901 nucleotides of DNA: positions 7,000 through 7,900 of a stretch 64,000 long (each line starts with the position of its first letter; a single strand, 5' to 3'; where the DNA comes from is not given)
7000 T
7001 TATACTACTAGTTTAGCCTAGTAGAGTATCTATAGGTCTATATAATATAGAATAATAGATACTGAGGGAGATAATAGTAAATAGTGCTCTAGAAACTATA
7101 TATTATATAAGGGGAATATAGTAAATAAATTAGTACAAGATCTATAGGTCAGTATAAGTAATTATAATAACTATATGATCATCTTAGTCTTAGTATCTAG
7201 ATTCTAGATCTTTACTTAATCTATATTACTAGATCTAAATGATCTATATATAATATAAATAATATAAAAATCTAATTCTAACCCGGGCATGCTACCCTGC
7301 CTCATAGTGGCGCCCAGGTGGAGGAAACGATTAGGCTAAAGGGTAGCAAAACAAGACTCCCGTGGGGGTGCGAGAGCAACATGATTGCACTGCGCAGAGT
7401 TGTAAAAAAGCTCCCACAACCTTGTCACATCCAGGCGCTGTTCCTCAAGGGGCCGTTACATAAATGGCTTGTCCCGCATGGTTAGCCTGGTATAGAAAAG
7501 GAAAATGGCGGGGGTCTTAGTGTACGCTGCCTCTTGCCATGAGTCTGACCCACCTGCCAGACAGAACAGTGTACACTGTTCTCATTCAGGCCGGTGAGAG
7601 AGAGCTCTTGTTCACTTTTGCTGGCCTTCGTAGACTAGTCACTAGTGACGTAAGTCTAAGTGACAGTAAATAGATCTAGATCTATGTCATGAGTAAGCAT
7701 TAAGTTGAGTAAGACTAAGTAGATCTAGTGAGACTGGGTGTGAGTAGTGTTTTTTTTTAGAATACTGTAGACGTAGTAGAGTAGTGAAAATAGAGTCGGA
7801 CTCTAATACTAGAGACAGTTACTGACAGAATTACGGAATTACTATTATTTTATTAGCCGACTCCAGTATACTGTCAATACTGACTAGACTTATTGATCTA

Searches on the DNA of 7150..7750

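Call 31: search_rna_families(source=window, start=7150, end=7750, threshold=evalue, max_evalue=1)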
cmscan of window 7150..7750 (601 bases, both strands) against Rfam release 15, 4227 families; matches with E-value up to 1: 0.
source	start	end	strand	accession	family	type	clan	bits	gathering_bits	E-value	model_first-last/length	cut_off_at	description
